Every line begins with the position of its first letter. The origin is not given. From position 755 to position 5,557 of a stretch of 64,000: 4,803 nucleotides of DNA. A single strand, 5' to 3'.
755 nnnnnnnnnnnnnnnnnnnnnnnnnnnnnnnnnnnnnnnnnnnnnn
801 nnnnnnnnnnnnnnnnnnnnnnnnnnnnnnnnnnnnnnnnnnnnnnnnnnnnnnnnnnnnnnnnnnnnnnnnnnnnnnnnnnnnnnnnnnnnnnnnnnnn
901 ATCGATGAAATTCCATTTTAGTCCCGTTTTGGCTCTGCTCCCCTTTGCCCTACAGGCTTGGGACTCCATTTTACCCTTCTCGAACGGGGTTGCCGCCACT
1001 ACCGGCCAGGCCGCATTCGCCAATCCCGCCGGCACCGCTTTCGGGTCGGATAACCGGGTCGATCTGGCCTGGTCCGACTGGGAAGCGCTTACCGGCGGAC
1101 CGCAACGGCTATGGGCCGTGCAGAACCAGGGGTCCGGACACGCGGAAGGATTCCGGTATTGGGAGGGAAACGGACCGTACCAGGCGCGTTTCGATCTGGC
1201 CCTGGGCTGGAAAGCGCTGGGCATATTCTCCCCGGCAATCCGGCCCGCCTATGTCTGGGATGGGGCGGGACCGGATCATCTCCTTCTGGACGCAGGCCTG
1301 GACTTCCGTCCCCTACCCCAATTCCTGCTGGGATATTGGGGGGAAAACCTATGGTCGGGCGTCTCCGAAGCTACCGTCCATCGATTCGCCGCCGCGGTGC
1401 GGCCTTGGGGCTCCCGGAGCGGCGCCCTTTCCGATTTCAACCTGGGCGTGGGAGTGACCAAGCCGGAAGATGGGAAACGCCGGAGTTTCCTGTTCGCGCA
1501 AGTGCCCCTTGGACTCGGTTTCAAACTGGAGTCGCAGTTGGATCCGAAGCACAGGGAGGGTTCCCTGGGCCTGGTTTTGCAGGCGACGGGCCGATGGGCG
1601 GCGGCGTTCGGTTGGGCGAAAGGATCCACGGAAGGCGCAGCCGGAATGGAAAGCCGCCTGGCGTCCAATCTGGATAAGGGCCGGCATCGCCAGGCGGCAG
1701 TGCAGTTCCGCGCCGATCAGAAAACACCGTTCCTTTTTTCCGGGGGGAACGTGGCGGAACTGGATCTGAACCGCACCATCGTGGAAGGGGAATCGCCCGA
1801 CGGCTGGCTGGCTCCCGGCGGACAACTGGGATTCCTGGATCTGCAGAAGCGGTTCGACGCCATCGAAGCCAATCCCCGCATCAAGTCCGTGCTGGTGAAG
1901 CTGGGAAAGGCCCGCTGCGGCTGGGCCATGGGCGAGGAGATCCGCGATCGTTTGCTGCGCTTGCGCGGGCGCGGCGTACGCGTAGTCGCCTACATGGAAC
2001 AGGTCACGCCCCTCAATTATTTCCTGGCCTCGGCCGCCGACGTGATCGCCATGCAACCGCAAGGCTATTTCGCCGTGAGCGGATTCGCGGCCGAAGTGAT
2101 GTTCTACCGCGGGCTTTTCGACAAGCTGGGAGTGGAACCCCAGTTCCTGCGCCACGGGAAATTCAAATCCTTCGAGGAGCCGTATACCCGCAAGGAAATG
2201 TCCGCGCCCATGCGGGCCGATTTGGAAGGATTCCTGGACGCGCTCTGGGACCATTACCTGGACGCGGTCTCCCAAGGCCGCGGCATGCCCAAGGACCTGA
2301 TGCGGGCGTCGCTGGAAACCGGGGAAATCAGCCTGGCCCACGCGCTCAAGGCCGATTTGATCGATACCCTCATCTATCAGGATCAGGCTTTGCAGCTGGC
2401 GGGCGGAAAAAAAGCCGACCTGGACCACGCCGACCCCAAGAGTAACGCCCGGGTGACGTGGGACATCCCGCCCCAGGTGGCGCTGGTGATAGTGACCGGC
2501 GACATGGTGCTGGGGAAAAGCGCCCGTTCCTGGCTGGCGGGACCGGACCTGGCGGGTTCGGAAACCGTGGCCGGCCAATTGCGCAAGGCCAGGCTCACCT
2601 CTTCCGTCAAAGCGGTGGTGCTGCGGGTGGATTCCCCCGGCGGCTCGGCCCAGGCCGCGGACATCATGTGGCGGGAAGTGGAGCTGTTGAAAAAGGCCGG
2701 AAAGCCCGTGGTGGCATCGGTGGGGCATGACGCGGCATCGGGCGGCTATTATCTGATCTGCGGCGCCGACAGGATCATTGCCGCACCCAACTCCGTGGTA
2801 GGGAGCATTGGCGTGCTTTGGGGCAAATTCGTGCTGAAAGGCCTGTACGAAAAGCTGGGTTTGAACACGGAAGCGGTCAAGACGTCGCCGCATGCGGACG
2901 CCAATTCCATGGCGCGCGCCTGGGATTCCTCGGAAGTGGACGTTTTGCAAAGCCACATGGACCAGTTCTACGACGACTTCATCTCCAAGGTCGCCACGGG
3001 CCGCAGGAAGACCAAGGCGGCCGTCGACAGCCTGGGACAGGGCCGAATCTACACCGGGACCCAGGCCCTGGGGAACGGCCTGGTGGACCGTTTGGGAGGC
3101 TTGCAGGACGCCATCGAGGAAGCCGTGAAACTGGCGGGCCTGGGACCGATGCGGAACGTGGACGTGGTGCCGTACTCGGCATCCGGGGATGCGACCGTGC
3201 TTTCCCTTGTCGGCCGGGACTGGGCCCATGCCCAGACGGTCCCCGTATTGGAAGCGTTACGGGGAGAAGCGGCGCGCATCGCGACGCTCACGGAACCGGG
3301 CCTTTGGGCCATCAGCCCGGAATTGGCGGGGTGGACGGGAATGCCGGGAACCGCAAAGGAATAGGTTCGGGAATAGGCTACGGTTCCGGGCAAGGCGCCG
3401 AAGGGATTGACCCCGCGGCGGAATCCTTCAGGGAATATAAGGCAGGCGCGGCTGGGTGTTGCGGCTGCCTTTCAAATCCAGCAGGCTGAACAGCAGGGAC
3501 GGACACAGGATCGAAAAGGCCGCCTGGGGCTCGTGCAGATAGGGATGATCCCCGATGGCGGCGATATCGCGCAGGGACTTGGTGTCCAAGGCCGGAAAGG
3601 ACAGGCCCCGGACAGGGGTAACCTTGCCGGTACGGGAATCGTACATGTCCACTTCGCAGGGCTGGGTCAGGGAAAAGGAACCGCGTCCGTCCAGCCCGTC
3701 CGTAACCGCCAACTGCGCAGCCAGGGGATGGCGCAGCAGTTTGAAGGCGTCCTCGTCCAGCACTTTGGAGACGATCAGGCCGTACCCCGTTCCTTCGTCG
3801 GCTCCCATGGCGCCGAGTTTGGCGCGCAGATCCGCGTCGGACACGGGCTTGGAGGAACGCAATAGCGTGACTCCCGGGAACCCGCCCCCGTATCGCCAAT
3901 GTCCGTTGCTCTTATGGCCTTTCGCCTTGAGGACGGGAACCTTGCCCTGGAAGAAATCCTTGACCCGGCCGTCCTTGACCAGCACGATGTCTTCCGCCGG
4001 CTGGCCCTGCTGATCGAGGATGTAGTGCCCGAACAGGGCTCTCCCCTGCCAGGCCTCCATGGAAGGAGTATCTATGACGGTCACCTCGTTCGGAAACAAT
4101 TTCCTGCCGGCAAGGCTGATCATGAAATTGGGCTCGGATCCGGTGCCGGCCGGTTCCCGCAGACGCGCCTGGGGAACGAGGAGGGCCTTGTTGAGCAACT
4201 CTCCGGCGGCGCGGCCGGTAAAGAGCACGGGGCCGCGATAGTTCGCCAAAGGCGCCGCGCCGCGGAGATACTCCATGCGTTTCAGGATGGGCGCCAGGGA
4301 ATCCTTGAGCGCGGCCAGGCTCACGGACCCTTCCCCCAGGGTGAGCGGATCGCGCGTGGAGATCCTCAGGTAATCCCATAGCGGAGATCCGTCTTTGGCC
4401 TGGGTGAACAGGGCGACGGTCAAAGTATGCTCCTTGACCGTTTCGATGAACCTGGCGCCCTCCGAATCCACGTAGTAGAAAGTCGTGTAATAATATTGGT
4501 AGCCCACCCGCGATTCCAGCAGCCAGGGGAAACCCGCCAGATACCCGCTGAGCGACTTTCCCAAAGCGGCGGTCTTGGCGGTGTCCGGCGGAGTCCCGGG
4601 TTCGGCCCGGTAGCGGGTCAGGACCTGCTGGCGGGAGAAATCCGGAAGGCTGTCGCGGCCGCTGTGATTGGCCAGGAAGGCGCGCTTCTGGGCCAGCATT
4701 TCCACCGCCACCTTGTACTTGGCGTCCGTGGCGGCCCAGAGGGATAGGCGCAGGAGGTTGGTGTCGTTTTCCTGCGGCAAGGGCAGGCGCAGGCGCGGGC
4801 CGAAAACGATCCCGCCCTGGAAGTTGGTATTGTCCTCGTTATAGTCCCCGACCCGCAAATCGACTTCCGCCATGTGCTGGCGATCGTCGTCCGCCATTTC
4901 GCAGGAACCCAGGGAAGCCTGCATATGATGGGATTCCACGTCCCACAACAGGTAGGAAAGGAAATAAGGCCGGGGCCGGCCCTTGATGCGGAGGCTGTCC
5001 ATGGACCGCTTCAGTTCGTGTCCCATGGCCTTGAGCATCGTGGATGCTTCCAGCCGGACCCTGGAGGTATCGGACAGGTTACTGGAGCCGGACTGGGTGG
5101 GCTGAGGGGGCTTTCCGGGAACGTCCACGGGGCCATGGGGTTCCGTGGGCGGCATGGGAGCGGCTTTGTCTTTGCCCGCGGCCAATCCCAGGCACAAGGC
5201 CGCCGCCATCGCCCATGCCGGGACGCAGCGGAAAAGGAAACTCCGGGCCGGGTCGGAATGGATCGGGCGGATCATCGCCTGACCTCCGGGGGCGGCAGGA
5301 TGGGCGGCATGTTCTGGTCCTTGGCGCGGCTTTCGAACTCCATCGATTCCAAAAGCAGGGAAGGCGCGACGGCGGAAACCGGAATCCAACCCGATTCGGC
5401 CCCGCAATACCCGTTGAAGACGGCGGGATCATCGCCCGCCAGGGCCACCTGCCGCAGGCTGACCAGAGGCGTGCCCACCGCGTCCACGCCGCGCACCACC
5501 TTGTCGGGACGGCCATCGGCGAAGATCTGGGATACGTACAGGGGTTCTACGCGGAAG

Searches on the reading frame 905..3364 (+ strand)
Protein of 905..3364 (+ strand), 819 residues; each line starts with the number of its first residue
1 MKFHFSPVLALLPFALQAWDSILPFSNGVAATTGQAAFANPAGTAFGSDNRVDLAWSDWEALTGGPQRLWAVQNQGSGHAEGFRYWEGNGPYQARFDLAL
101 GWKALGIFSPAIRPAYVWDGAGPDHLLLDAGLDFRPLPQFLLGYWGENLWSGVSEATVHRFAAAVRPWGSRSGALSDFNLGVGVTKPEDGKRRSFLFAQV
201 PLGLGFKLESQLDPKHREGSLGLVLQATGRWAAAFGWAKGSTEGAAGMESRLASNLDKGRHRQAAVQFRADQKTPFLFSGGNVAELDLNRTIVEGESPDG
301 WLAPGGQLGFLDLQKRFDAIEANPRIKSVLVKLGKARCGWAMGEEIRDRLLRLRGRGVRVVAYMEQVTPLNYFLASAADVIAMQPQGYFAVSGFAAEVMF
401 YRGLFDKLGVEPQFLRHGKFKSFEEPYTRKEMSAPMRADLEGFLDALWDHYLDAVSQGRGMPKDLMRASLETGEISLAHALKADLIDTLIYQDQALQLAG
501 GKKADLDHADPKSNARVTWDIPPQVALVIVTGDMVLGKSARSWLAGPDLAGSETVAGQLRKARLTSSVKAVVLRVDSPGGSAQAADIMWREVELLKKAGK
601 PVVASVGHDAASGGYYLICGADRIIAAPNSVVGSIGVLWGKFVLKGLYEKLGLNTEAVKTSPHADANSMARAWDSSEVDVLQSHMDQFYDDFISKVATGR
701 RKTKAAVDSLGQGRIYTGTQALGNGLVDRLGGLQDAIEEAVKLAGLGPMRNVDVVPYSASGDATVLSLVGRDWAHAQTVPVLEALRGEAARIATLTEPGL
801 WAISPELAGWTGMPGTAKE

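Call 22: search_protein_families(library=pfam, proteins=[window:905-3364:+], max_evalue=0.001)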
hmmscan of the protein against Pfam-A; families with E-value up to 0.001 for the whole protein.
window:905-3364:+ (819 aa): 3 families
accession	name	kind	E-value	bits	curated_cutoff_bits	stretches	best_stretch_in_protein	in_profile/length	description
PF01343.23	Peptidase_S49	-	4.6e-70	235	24.9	2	596-746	3-153/154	Peptidase family S49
PF25145.1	NfeD1b_N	-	3.4e-07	30.5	40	1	566-637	29-97/189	NfeD1b, N-terminal domain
PF01972.22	SDH_protease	-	0.00032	20.2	31.3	1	559-636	82-156/286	ClpP-like SDH-type serine proteinase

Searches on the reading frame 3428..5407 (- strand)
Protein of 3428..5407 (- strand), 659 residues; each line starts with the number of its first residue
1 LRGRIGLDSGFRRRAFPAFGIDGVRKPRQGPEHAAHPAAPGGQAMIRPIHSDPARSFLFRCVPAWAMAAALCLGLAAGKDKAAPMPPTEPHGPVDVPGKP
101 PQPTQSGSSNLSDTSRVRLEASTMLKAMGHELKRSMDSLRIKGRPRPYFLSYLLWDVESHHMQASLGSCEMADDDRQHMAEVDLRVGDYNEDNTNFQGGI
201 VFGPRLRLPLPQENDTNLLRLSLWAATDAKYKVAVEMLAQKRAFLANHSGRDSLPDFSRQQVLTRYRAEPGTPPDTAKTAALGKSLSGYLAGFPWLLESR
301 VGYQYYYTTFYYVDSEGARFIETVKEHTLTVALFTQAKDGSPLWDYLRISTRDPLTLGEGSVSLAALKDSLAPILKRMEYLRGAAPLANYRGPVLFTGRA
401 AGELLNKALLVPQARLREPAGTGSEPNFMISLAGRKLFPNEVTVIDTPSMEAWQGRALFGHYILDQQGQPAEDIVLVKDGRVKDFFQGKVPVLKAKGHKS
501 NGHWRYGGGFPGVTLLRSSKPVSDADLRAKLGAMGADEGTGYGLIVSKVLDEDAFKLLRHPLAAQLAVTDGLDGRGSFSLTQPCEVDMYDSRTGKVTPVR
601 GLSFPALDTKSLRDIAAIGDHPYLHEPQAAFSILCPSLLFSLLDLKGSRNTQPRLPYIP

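Call 22: search_protein_families(library=pfam, proteins=[window:3428-5407:-], max_evalue=0.001)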
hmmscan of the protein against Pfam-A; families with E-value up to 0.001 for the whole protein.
window:3428-5407:- (659 aa): 1 family
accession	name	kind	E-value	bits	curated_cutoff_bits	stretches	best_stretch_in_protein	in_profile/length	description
PF19289.4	PmbA_TldD_3rd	-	1.8e-08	34.2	22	1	393-507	5-109/220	PmbA/TldA metallopeptidase C-terminal domain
